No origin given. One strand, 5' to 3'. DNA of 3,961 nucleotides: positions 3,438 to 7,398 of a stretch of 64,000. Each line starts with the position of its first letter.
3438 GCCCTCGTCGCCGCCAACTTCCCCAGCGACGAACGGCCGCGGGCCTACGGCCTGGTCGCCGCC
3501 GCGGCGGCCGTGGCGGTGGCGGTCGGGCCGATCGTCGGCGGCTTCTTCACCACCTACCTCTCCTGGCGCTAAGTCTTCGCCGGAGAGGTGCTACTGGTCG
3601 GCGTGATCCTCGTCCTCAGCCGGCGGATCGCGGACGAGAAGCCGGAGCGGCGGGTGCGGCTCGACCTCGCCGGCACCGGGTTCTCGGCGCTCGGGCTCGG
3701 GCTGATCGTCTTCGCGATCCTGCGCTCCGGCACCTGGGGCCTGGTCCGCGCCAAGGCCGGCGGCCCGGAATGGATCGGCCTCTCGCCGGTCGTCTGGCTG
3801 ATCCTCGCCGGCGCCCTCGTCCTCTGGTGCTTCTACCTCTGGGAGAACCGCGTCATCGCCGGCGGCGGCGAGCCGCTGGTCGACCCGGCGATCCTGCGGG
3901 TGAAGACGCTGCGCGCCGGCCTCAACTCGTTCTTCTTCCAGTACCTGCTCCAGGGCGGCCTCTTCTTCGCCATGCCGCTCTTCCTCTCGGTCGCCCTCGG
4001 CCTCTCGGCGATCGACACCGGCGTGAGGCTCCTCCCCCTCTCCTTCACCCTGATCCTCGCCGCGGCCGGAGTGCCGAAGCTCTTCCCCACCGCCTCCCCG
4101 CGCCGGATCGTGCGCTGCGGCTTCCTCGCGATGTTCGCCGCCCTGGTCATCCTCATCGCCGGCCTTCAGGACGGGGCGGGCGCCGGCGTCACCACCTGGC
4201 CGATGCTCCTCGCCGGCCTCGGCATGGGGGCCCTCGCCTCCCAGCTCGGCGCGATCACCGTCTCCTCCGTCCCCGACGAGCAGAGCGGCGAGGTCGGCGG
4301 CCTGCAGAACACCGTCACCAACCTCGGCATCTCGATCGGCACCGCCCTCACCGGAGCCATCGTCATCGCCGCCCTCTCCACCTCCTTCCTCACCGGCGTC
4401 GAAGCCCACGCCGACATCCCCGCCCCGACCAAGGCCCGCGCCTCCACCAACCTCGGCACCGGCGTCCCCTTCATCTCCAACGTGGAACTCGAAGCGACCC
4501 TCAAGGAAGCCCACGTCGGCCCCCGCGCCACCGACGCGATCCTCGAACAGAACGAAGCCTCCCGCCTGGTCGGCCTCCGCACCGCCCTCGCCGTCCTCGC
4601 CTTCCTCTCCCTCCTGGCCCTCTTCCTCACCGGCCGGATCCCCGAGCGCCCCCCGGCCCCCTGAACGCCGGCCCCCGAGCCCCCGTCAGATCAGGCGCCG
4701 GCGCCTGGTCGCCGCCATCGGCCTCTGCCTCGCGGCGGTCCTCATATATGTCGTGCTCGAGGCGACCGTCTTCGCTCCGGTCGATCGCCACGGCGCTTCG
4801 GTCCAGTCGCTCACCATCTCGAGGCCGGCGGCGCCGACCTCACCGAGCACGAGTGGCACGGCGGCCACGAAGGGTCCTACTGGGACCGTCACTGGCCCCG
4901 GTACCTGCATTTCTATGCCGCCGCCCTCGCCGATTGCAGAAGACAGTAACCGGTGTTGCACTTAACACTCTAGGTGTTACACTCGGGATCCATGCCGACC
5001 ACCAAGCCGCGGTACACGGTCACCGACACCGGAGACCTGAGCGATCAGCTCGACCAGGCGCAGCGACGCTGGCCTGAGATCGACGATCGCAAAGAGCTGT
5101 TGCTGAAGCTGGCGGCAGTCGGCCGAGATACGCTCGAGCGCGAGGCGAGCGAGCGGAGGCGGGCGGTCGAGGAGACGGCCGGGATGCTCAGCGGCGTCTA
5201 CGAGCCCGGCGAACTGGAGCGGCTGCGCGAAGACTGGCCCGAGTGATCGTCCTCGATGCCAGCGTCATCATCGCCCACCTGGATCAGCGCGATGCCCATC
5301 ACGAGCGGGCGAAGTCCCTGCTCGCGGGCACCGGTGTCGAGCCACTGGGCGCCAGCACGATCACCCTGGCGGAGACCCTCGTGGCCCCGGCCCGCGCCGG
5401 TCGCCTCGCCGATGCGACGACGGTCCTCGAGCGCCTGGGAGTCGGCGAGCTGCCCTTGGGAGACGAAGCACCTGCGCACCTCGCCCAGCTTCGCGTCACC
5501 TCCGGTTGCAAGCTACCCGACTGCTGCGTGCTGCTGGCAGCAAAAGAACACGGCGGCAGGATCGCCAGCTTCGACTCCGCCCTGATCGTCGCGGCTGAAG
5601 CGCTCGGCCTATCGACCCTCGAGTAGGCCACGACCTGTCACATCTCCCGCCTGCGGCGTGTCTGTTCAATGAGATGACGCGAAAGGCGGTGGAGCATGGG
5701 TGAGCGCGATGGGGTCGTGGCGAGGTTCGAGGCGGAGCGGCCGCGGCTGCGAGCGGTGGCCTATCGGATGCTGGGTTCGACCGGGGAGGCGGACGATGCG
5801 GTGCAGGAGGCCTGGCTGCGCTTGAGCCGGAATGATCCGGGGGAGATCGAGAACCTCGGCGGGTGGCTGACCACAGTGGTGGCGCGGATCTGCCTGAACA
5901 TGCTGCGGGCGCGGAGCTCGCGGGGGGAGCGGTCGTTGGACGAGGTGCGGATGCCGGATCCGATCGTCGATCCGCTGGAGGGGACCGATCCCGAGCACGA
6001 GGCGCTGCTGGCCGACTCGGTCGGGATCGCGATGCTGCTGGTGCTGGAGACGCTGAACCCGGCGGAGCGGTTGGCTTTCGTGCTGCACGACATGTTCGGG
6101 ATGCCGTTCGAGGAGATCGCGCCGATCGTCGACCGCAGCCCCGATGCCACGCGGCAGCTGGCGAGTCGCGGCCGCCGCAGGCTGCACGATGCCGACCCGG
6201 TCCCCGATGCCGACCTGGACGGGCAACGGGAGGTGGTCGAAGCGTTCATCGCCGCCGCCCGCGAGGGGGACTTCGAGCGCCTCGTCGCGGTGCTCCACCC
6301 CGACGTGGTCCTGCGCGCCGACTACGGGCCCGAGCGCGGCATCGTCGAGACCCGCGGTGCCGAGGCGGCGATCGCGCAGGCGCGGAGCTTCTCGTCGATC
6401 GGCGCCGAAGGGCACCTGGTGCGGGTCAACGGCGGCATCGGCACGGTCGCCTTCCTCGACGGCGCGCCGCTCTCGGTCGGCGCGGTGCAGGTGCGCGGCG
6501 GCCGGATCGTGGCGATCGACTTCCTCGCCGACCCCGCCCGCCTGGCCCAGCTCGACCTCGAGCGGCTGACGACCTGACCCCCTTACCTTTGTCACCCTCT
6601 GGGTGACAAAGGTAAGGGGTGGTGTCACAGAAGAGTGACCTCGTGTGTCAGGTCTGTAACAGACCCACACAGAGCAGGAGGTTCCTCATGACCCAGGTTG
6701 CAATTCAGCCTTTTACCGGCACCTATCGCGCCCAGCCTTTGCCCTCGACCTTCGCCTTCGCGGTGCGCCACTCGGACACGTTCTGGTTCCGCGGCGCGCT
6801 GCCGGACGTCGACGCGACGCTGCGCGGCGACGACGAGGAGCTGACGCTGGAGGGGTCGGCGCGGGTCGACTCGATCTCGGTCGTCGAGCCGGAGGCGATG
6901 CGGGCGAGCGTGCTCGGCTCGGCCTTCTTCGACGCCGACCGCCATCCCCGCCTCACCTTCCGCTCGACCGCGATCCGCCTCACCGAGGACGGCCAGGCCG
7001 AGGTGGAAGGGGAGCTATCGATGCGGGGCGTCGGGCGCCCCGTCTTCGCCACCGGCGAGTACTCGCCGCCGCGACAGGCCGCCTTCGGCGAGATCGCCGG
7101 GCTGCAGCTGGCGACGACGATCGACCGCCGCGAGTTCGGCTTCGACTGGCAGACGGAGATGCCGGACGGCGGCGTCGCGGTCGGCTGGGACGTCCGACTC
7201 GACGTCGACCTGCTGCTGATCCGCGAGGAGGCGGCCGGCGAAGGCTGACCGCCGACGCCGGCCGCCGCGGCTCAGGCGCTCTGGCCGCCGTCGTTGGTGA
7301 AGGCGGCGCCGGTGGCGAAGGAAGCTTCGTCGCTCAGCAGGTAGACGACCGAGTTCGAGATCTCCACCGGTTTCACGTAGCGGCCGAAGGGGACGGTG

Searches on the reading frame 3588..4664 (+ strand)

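Call 60: search_protein_families(library=pfam, proteins=[window:3588-4664:+], max_evalue=0.0001)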
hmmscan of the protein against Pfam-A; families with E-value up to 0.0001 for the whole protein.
window:3588-4664:+ (358 aa): 1 family
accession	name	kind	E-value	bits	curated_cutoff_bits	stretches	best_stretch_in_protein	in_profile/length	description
PF07690.21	MFS_1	-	8.3e-12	45.1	33.4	1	59-252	149-347/347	Major Facilitator Superfamily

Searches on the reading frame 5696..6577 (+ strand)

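Call 60: search_protein_families(library=pfam, proteins=[window:5696-6577:+], max_evalue=0.0001)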
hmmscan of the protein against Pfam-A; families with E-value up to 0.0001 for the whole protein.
window:5696-6577:+ (293 aa): 3 families
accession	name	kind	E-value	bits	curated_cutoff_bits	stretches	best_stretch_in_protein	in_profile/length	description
PF04542.20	Sigma70_r2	-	1.5e-13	50.8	24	1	11-74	2-69/71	Sigma-70 region 2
PF08281.18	Sigma70_r4_2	-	5.7e-10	39.1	25.7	1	113-163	4-54/54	Sigma-70, region 4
PF12680.13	SnoaL_2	-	5e-06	27.5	27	1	181-237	1-55/102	SnoaL-like domain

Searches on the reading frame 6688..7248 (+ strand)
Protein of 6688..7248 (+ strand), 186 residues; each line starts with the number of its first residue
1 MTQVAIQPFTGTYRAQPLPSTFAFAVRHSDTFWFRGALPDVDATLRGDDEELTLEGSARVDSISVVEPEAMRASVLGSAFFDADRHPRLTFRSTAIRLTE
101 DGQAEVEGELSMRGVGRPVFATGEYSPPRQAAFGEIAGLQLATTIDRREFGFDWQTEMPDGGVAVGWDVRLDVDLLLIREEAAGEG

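Call 60: search_protein_families(library=pfam, proteins=[window:6688-7248:+], max_evalue=0.0001)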
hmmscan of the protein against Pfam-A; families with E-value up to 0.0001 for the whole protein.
window:6688-7248:+ (186 aa): 1 family
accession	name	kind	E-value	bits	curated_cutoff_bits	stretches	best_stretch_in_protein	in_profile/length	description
PF04264.18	YceI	-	7.4e-23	82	23.7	1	13-175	1-148/150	YceI-like domain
